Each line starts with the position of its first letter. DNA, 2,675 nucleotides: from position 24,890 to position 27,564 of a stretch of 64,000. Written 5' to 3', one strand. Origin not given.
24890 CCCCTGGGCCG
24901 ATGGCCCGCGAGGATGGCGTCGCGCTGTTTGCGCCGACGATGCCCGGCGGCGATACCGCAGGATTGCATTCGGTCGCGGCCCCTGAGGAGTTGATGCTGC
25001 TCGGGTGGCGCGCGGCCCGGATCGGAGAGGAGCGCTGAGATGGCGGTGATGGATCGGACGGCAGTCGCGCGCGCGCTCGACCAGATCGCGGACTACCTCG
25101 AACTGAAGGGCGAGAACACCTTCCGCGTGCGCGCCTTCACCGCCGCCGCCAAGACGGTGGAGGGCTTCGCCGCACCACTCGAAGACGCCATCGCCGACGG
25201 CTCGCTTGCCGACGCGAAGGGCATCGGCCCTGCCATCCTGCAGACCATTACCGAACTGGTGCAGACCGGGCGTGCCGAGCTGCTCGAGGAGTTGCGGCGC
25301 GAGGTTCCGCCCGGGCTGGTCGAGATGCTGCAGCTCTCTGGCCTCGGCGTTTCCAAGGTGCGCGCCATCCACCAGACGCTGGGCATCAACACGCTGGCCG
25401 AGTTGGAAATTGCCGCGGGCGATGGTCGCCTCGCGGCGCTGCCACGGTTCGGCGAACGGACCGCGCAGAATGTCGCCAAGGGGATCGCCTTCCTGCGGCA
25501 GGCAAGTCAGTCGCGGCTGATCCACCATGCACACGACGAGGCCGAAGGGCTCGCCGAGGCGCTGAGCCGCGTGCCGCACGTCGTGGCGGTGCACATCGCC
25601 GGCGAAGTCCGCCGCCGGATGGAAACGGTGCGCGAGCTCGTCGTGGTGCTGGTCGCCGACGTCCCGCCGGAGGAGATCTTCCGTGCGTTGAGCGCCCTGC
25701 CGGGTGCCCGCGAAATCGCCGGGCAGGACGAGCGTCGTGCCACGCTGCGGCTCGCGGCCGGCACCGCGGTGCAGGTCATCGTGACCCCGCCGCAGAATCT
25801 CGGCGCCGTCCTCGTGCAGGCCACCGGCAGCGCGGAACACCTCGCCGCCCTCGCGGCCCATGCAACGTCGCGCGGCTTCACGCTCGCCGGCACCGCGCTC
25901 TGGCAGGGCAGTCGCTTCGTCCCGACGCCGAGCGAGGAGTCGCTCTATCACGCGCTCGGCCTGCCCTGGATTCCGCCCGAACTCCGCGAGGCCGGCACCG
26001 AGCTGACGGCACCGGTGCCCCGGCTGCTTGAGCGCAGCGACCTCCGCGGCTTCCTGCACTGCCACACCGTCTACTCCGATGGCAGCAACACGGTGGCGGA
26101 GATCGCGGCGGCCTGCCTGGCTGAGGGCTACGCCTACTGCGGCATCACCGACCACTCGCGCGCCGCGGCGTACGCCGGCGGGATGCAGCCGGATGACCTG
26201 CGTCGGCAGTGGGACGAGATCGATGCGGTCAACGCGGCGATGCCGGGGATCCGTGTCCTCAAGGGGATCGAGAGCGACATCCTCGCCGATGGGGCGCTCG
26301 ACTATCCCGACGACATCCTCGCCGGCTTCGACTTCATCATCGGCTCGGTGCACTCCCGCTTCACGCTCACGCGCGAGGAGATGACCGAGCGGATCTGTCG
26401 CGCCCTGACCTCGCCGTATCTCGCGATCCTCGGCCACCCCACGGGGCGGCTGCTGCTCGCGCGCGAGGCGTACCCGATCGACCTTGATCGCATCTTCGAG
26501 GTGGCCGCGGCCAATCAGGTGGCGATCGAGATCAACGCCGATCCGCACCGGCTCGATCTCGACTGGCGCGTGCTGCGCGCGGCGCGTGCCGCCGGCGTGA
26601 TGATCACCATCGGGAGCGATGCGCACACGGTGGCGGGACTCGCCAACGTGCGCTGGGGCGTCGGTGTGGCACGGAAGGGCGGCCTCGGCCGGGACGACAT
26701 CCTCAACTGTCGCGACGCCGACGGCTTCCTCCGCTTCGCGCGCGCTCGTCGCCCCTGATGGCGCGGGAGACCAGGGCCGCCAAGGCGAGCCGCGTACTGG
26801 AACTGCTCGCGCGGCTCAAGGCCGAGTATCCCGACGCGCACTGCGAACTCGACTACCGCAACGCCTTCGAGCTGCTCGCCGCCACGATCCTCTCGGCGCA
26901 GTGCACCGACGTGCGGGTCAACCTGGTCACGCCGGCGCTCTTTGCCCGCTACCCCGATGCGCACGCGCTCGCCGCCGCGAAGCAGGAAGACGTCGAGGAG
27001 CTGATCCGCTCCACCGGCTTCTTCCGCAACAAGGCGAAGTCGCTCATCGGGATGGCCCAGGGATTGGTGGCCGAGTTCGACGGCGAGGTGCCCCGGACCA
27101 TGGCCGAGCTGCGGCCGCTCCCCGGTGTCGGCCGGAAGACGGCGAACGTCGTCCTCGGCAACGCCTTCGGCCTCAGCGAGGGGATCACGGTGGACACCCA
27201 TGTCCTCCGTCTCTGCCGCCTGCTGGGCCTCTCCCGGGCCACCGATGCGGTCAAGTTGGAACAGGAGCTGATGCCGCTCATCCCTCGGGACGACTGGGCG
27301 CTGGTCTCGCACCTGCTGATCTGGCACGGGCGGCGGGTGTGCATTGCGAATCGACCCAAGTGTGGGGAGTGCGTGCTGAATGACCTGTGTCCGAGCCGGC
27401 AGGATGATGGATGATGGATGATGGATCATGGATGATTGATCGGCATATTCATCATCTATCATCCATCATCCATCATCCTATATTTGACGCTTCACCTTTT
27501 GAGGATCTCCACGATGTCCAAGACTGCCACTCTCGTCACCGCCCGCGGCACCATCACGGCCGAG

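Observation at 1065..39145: Nine intergenic hairpin elements built from inverted tandem arrays of 7-nt units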

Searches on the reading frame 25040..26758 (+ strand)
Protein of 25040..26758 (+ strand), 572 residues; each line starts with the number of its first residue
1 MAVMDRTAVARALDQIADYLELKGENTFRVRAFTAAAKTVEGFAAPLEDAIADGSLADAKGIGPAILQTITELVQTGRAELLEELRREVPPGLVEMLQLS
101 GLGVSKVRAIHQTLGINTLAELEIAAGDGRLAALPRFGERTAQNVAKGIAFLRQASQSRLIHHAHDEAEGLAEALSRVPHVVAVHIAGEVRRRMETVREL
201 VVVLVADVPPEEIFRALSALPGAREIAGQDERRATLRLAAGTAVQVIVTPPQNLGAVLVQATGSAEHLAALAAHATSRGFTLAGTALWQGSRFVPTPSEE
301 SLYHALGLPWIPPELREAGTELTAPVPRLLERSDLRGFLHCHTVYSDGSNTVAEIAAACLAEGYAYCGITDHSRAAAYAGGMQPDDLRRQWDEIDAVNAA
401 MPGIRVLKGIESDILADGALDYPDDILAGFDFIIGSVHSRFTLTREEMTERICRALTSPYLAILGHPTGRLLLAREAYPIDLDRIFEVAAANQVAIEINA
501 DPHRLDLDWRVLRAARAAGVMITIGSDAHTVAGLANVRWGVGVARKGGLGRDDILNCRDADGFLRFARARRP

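Call 18: find_encoding_contigs(protein=window:25040-26758:+, flank=10000, max_places=6)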
Protein window:25040-26758:+ (572 aa): no gene with exactly this product is on record in the collection.

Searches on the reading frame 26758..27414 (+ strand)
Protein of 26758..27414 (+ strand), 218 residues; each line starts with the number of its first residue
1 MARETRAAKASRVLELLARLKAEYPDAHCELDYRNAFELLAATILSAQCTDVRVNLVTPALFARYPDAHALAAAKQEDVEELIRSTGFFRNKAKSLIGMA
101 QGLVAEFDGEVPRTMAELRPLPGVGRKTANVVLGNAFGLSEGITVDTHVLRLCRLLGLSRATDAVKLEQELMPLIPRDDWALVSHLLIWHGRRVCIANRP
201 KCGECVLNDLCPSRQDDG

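Call 32: search_protein_families(library=pfam, proteins=[window:26758-27414:+])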
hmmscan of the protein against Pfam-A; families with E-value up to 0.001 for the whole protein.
window:26758-27414:+ (218 aa): 3 families
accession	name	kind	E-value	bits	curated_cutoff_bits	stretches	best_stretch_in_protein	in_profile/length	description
PF00730.31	HhH-GPD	-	2.1e-23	83.2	26.2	1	42-176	2-107/108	HhH-GPD superfamily base excision DNA repair protein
PF00633.29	HHH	-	1.7e-07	31.1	24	1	106-133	1-28/30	Helix-hairpin-helix motif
PF10576.14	EndIII_4Fe-2S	-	0.00049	20.7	20.5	1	195-211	1-17/17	Iron-sulfur binding domain of endonuclease III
